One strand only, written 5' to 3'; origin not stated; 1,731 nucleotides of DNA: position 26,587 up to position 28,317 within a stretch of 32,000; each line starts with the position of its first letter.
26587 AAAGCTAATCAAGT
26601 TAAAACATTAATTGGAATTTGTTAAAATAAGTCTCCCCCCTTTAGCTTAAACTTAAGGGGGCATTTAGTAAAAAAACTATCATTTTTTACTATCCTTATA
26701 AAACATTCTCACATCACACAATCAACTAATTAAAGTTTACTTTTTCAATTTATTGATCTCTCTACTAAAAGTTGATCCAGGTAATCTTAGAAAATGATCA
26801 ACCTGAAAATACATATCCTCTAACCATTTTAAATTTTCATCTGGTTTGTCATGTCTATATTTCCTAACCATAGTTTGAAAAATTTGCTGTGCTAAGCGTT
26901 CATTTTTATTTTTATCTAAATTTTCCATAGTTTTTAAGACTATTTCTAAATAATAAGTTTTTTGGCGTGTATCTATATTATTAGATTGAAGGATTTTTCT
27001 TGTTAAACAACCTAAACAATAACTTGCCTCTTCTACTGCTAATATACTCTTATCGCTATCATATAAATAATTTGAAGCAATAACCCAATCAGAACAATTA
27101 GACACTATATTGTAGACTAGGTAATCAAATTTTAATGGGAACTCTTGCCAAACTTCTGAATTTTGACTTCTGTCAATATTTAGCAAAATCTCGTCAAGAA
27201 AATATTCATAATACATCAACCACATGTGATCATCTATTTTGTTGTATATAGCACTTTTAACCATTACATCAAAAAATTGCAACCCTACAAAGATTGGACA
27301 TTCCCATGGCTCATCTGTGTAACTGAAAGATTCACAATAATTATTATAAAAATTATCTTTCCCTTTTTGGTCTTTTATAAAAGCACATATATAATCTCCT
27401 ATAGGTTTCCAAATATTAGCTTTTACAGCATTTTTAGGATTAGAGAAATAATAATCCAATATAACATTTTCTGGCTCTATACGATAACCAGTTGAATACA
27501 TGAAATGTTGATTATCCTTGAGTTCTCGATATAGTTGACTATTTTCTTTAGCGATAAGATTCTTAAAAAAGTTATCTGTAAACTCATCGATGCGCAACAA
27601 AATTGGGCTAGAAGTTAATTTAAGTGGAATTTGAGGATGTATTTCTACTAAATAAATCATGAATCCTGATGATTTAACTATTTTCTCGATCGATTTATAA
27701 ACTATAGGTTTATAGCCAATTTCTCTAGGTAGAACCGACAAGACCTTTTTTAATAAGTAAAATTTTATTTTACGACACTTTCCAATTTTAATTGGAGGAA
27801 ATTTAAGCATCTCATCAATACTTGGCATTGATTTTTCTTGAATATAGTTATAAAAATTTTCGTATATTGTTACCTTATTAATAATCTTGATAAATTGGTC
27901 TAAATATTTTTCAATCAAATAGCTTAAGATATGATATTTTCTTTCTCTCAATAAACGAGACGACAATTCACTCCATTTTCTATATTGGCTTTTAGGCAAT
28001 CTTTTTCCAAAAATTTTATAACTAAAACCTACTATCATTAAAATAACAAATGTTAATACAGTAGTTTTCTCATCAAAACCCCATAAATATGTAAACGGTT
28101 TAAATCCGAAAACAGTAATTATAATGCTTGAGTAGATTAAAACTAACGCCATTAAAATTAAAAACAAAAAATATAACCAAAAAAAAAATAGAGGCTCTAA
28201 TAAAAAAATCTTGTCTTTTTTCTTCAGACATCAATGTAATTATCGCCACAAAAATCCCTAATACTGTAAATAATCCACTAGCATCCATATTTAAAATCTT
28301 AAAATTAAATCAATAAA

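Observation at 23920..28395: Integrase-proximal cargo of unknown function embedded between CRISPR-Cas and type I R-M, a candidate undescribed defence module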

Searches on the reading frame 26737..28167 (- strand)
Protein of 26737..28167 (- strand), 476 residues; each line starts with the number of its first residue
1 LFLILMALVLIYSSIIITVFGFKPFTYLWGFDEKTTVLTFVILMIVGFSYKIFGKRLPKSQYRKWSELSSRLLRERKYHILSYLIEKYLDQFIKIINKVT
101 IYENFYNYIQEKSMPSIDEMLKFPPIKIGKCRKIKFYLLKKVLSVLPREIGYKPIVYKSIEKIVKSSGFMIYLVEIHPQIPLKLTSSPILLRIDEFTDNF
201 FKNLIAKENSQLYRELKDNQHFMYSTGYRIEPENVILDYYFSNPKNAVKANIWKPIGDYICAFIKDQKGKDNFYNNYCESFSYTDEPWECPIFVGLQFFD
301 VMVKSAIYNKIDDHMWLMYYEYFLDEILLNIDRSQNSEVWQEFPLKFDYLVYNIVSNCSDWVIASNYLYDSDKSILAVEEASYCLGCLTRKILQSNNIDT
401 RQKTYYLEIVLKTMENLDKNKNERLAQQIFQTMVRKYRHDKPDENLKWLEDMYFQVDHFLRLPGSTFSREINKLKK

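Call 4: search_protein_families(library=pfam, proteins=[window:26737-28167:-], max_evalue=0.1)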
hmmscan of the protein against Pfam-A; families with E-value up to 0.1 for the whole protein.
window:26737-28167:- (476 aa): 0 families

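Call 7: search_protein_families(library=padloc, proteins=[window:26737-28167:-], max_evalue=0.1)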
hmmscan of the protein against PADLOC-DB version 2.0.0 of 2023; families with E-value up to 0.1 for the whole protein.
window:26737-28167:- (476 aa): 0 families

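Call 8: search_protein_families(library=ncbifam, proteins=[window:26737-28167:-], max_evalue=0.1)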
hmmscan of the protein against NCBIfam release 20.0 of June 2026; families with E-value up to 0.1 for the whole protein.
window:26737-28167:- (476 aa): 0 families

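Call 13: find_homologous_proteins(query=window:26737-28167:-)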
Query window:26737-28167:- (476 aa): 41 proteins with E <= 0.001 among 4325 candidates.
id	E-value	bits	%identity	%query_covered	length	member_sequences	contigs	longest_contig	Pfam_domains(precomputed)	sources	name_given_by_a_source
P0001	0.0e+0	1062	98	100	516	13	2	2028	-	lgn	-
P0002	4.5e-232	789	72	99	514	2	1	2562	-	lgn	-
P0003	1.0e-221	755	69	97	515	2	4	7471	-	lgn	-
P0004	2.7e-217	741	68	99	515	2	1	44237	-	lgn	-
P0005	8.3e-215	733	67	99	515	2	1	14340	-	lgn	-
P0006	3.4e-214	731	67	99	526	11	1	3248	-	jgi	jgi:hypothetical protein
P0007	2.2e-213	728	67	99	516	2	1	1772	-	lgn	-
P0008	2.4e-212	724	77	85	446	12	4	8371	-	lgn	-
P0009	4.0e-212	724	67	99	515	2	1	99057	-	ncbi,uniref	ncbi:hypothetical protein [Acinetobacter sp. 1125_18A]|uniref:hypothetical protein n=1 Tax=Acinetoba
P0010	2.4e-211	721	66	97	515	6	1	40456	-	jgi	jgi:hypothetical protein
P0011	3.0e-207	708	65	99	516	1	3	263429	-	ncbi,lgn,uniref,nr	ncbi:hypothetical protein [Acinetobacter ursingii]|uniref:hypothetical protein n=1 Tax=Acinetobacter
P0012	7.0e-204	697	65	99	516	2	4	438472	-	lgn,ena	-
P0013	2.6e-203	695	65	100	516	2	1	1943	-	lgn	-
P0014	1.3e-200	686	64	99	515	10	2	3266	-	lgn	-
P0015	1.1e-198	679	64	99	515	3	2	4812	-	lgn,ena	-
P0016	6.2e-198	677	64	99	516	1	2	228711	-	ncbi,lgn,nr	ncbi:hypothetical protein QZK29_11965 [Acinetobacter baumannii]|nr:hypothetical protein [Acinetobact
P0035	1.2e-96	343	38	99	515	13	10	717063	-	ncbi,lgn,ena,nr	ncbi:MAG: hypothetical protein KIA57_02250 [Enterobacter cloacae]|nr:hypothetical protein [Enterobac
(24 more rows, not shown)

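Call 16: find_encoding_contigs(protein=P0011, flank=8000, max_places=4)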
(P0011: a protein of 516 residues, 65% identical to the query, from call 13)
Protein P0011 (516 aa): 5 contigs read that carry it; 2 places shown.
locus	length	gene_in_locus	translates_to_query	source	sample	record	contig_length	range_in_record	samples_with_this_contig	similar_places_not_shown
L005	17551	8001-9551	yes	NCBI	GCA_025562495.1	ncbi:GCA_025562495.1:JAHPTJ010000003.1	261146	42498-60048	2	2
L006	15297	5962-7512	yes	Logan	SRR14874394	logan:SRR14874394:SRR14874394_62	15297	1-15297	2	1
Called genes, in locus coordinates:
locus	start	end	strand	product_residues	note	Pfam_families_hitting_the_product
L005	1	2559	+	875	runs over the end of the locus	PF12571:Phage_tail_fib, PF21446:Gp34_trimer (weak), PF22337:Phage_fiber_rpt (weak), PF21446:Gp34_trimer (weak)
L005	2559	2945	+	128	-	-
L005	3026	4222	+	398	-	PF22671:Gp18_domIII_N, PF04984:Phage_sheath_1, PF17482:Phage_sheath_1C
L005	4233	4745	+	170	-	PF04985:Phage_tube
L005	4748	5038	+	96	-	PF10109:Phage_TAC_7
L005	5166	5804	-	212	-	-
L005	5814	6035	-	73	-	PF05901:Excalibur (weak)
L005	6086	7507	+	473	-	PF13250:SNIPE, PF10544:T5orf172, PF13455:MUG113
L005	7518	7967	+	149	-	PF14020:DUF4236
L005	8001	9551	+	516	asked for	-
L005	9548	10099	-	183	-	-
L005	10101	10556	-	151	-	-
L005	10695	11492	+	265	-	PF02498:Bro-N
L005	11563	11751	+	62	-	PF07927:HicA_toxin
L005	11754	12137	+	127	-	PF15919:HicB_lk_antitox, PF15970:HicB-like_2 (weak), PF01402:RHH_1 (weak)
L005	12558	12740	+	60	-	-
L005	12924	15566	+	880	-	PF10145:PhageMin_Tail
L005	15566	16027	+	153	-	PF06995:Phage_P2_GpU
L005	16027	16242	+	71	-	PF05489:Phage_tail_X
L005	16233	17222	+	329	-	PF05954:Phage_GPD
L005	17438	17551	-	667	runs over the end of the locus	PF11992:TgpA_N, PF01841:Transglut_core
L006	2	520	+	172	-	?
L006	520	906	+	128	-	-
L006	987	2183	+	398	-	PF22671:Gp18_domIII_N, PF04984:Phage_sheath_1, PF17482:Phage_sheath_1C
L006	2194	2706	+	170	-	PF04985:Phage_tube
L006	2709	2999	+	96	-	PF10109:Phage_TAC_7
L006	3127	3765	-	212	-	-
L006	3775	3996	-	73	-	PF05901:Excalibur (weak)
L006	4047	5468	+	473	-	PF13250:SNIPE, PF10544:T5orf172, PF13455:MUG113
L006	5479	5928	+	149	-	PF14020:DUF4236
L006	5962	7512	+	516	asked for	-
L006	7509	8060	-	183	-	-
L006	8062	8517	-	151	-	-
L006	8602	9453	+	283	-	PF02498:Bro-N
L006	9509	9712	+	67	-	PF07927:HicA_toxin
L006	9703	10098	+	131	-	PF15919:HicB_lk_antitox, PF15970:HicB-like_2 (weak), PF01402:RHH_1 (weak)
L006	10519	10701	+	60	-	-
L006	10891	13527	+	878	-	PF10145:PhageMin_Tail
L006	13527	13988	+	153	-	PF06995:Phage_P2_GpU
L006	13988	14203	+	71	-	PF05489:Phage_tail_X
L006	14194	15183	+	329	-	PF05954:Phage_GPD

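Call 47: search_solved_structures(query=A3, max_evalue=10)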
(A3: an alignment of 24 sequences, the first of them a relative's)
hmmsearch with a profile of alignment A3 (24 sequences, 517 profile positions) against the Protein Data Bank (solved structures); distinct sequences matched with E-value up to 10: 1.
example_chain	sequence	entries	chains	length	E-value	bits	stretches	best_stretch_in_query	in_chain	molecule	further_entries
7p5h_A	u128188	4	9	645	0.59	12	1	394-457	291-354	Fe-hydrogenase, subunit alpha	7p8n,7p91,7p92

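Call 51: search_protein_families(library=phrogs, proteins=[P0001], max_evalue=0.01)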
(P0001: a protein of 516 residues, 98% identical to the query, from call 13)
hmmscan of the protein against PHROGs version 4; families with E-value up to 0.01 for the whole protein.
P0001 (516 aa): 1 family
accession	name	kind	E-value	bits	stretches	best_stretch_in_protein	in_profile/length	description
phrog_13820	-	unknown function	1.3e-42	147.2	1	1-462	7-445/505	-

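Call 53: find_encoding_contigs(protein=P0035, flank=7000, max_places=4)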
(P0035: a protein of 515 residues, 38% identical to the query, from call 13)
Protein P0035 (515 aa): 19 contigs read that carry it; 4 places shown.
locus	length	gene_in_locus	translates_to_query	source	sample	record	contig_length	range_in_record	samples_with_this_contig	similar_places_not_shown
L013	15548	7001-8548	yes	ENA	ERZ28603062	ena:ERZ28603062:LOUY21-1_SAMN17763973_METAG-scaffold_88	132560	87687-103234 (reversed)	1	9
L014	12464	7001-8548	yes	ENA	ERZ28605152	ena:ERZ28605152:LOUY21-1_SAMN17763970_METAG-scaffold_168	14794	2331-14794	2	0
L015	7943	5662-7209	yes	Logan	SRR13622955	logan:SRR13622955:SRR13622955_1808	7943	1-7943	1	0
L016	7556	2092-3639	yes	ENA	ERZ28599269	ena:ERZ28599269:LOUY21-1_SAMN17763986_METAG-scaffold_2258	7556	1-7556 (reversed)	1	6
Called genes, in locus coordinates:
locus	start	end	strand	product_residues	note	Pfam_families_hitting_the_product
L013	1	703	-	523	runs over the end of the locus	PF18733:HEPN_LA2681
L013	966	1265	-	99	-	PF07455:Psu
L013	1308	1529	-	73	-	PF07455:Psu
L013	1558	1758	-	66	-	PF04606:Ogr_Delta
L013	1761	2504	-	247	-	-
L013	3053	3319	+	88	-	PF05930:Phage_AlpA, PF12728:HTH_17 (weak)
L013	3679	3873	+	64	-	-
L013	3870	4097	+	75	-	-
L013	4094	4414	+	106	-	PF17345:DUF5375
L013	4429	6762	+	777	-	PF08273:Zn_Ribbon_Prim, PF01751:Toprim (weak), PF13362:Toprim_3, PF08706:D5_N, PF19263:DUF5906, PF03288:Pox_D5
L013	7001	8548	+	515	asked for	-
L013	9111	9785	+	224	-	-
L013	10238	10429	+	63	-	-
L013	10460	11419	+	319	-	PF00078:RVT_1 (weak)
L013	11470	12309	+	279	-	PF10137:CAP12-PCTIR_TIR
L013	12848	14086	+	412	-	PF08220:HTH_DeoR, PF08279:HTH_11 (faint), PF00294:PfkB, PF08543:Phos_pyr_kin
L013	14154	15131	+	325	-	PF00528:BPD_transp_1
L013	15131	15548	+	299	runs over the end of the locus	PF00528:BPD_transp_1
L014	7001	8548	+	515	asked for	-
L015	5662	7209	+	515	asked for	-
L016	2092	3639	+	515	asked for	-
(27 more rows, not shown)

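Call 54: find_encoding_contigs(protein=P0016, flank=7000, max_places=3)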
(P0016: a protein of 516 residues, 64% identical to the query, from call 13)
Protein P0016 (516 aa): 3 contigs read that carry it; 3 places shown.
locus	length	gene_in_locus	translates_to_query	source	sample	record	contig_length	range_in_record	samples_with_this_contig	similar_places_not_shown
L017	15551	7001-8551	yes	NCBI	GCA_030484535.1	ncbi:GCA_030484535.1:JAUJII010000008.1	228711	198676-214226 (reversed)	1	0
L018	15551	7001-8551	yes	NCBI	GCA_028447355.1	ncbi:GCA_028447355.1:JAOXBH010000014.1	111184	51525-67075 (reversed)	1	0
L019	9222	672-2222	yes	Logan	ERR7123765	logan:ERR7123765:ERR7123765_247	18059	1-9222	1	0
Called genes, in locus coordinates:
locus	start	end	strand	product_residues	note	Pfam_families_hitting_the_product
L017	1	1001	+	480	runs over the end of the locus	PF07995:GSDH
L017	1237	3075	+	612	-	PF00999:Na_H_Exchanger, PF06826:Asp-Al_Ex (weak), PF02254:TrkA_N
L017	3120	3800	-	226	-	-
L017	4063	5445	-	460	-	PF01546:Peptidase_M20, PF07687:M20_dimer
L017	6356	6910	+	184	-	PF00440:TetR_N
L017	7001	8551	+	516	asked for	-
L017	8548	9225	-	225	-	-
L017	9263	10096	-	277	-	PF26348:SRA_ScoMcrA, PF01844:HNH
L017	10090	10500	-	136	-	PF00293:NUDIX, PF14815:NUDIX_4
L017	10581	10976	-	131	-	-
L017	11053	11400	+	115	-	PF13103:TonB_2 (weak)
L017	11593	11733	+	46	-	-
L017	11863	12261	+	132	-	-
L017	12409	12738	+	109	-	-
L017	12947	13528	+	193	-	-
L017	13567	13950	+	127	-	-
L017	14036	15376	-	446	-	PF07690:MFS_1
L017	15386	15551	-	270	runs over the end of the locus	PF04909:Amidohydro_2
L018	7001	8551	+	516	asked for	-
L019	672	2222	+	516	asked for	-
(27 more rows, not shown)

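Call 55: find_encoding_contigs(protein=P0001, flank=3000, max_places=4)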
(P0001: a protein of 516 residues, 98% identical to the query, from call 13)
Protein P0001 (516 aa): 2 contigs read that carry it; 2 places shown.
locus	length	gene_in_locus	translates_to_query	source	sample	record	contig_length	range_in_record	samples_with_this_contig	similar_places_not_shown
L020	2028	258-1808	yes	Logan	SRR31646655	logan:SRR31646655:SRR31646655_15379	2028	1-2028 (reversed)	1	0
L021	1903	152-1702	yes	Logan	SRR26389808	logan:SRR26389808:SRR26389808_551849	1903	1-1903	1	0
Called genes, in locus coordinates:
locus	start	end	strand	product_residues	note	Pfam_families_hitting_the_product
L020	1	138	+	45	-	?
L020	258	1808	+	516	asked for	-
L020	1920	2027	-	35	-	?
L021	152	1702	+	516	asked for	-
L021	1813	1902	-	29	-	?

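Call 68: find_related_loci(query=A3, collection=viral_contigs, flank=6000)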
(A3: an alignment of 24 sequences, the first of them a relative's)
Query A3 (516 aa) in viral_contigs; peptide patterns used: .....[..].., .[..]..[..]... (x = any residue, [..] = any of these).
51 stretches matched a pattern; 7 encode a relative of the query (tblastn E <= 1e-3); 7 distinct loci.
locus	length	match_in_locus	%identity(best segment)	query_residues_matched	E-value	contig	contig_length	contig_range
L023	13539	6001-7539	68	1-513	0e+0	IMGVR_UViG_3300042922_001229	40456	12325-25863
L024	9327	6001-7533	37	1-513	4e-104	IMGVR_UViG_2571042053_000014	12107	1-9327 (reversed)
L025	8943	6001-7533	37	1-513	3e-104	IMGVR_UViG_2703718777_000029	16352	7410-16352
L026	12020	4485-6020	36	1-514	4e-103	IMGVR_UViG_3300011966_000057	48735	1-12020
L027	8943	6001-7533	37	1-513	4e-103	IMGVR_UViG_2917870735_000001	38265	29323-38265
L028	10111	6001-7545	35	1-514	2e-101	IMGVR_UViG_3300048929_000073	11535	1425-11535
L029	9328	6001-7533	37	1-513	8e-102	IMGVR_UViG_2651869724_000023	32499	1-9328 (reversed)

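Call 72: search_protein_families(library=pfam, proteins=[L017:8548-9225:-, L005:9548-10099:-, L013:9111-9785:+], max_evalue=0.01)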
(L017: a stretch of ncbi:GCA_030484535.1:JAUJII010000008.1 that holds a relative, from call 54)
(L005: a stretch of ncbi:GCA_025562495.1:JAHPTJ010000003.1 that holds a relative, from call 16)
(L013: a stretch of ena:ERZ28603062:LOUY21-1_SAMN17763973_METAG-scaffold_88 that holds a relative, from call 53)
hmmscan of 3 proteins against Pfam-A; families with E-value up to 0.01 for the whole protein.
L017:8548-9225:- (225 aa): 0 families

L005:9548-10099:- (183 aa): 0 families

L013:9111-9785:+ (224 aa): 1 family
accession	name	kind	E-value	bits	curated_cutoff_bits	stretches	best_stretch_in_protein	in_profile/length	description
PF20172.3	DUF6538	-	0.0046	17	27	0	9-61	1-57/60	Domain of unknown function (DUF6538)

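Call 84: search_dna_similar(query=P0001, collection=phages, mode=protein, max_rows=15)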
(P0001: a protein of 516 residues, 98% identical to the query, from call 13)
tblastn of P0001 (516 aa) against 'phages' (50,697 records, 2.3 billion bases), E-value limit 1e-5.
Records with a match: 27; places in all: 27; records where one place covers at least 80% of the query: 26.
Best place of each record, by identity: <60% 27.
By first word of the organism name: Stx2c-converting 12; Stx1a-converting 12; Klebsiella 3.
By host as written in the record: - 24; Klebsiella pneumoniae strain 4011 1; Klebsiella pneumoniae strain 9362 1; Klebsiella pneumoniae subsp. pneumoniae LC-1825/18 1.
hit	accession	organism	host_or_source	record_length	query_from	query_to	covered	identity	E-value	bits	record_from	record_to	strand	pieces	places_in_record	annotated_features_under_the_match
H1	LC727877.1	Stx2c-converting phage Stx2c_JNE090279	-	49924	1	513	99%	36.7%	2e-94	320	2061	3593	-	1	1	none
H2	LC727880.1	Stx2c-converting phage Stx2c_2409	-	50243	1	513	99%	36.7%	2e-94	320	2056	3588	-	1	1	none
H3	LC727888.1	Stx2c-converting phage Stx2c_JNE110649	-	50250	1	513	99%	36.7%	2e-94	320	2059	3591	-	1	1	none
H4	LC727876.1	Stx2c-converting phage Stx2c_PV98-693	-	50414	1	513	99%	36.7%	2e-94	320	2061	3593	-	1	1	none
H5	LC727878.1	Stx2c-converting phage Stx2c_JNE072859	-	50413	1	513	99%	36.7%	2e-94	320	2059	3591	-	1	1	none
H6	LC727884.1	Stx2c-converting phage Stx2c_JNE121036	-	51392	1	513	99%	36.7%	2e-94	320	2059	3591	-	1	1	none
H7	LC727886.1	Stx2c-converting phage Stx2c_04E077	-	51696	1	513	99%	36.7%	2e-94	320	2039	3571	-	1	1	none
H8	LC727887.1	Stx2c-converting phage Stx2c_JNE130578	-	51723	1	513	99%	36.7%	2e-94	320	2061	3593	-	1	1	none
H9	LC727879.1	Stx2c-converting phage Stx2c_JNE082642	-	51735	1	513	99%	36.7%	2e-94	320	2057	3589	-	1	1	none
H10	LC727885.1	Stx2c-converting phage Stx2c_JNE091235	-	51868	1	513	99%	36.7%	2e-94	320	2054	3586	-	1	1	none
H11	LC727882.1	Stx2c-converting phage Stx2c_JNE102208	-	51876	1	513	99%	36.7%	2e-94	320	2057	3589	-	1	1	none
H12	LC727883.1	Stx2c-converting phage Stx2c_JNE102805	-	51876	1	513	99%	36.7%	2e-94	320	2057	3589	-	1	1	none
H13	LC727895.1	Stx1a-converting phage Stx1_JNE122137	-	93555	1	513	97%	37.1%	1e-80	326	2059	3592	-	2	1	none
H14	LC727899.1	Stx1a-converting phage Stx1_JNE111036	-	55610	1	513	97%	37.1%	1e-80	326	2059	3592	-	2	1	none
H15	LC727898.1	Stx1a-converting phage Stx1_JNE102772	-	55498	1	513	97%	37.1%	1e-80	326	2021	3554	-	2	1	none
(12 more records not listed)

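Call 87: get_annotated_region(hit=H1, flank=4000)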
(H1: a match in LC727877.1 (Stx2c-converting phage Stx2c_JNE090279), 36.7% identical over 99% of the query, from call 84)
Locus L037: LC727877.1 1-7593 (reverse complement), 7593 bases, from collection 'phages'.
description: Stx2c-converting phage Stx2c_JNE090279 DNA, complete genome.
organism: Stx2c-converting phage Stx2c_JNE090279 (NCBI taxid 2977471)
taxonomy: Viruses; Duplodnaviria; Heunggongvirae; Uroviricota; Caudoviricetes
host: -; source: -; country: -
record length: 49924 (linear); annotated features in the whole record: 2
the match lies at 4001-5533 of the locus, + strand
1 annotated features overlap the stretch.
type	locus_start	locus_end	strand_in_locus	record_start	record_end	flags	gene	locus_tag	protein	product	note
repeat_region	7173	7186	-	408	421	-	-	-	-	-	duplication due to insertion of Stx2c_JNE090279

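Call 98: search_protein_families(library=padloc, proteins=[L005:11563-11751:+, L006:9509-9712:+, P0035, P0011], max_evalue=1)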
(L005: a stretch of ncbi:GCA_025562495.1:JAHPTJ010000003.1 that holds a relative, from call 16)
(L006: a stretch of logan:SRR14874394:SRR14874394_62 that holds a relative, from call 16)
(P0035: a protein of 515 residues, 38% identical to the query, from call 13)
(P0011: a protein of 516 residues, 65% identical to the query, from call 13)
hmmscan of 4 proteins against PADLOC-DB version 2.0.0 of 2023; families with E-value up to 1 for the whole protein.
L005:11563-11751:+ (62 aa): 1 family
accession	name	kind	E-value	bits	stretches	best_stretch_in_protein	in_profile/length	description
PDLC02910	HicA-like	-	0.04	11.8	1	5-40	11-43/61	-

L006:9509-9712:+ (67 aa): 0 families

P0035 (515 aa): 0 families

P0011 (516 aa): 0 families

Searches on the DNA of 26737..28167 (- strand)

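Call 88: search_dna_similar(query=L037:4001-5533:+, collection=ecoli_genomes, mode=near, max_rows=5)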
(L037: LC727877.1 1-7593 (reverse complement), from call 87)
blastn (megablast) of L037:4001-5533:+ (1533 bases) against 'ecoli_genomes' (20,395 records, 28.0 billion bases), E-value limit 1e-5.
Records with a match: 35; places in all: 35; records where one place covers at least 80% of the query: 35.
Genomes with a match: 35 of 5426; with a place that covers at least 80% of the query: 35. Places per genome that has any: lowest 1, median 1, highest 1. On chromosomes: 35 places; on plasmids: 0.
Best place of each record, by identity: >=99% 35.
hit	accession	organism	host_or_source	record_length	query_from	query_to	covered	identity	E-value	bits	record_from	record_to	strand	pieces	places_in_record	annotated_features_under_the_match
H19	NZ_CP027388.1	Escherichia coli strain 2011C-4251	Homo sapiens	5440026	1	1533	100%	99.9%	0e+0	2826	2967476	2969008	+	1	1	hypothetical protein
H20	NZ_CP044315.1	Escherichia coli strain SJ7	Homo sapiens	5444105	1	1533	100%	99.9%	0e+0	2826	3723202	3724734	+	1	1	hypothetical protein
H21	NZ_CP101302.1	Escherichia coli strain 2000-3039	Homo sapiens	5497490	1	1533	100%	99.9%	0e+0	2826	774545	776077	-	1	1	hypothetical protein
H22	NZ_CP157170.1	Escherichia coli strain 99E2750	Homo sapiens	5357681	1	1533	100%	99.9%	0e+0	2826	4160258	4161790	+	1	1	hypothetical protein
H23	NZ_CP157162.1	Escherichia coli strain UTAK-2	Bos taurus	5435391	1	1533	100%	99.9%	0e+0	2826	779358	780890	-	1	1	hypothetical protein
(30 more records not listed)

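Call 89: get_annotated_region(hit=H19, flank=6000)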
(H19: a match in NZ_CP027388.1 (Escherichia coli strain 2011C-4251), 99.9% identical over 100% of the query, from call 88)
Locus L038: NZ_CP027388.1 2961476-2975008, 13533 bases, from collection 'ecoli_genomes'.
description: Escherichia coli strain 2011C-4251 chromosome, complete genome
organism: Escherichia coli strain 2011C-4251 (NCBI taxid 562)
replicon: chromosome; assembly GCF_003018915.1
host: Homo sapiens; source: missing; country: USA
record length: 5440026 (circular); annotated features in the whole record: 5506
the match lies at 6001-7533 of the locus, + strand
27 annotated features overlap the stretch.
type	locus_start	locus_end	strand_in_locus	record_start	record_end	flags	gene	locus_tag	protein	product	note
CDS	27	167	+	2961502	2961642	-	-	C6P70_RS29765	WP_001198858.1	protease FtsH-inhibitory lysogeny factor CIII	-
CDS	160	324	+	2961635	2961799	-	kil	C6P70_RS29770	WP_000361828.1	host cell division inhibitory peptide Kil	-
CDS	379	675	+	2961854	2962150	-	-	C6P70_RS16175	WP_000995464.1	host-nuclease inhibitor Gam family protein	-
CDS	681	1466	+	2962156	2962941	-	bet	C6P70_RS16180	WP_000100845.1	phage recombination protein Bet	-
CDS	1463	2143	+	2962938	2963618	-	-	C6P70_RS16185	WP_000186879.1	lambda exonuclease family protein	-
CDS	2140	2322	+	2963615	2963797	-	-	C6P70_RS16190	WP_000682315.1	DUF1317 domain-containing protein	-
CDS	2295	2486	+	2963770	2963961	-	-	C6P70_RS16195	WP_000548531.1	DUF1382 family protein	-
CDS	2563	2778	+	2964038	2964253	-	-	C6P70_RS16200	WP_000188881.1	hypothetical protein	-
CDS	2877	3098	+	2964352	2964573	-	-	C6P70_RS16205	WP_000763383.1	TraR/DksA family transcriptional regulator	-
CDS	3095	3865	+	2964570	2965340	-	-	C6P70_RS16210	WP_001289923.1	ead/Ea22-like family protein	-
CDS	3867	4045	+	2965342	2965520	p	-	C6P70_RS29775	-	hypothetical protein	frameshifted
CDS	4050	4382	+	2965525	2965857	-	-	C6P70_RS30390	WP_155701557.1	hypothetical protein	-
CDS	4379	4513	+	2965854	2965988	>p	-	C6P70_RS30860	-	DUF551 domain-containing protein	incomplete; partial in the middle of a contig; missing C-terminus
CDS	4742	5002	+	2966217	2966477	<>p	-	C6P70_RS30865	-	DUF551 domain-containing protein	incomplete; partial in the middle of a contig; missing N-terminus and C-terminus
CDS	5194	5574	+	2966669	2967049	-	-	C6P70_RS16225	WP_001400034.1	DUF551 domain-containing protein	-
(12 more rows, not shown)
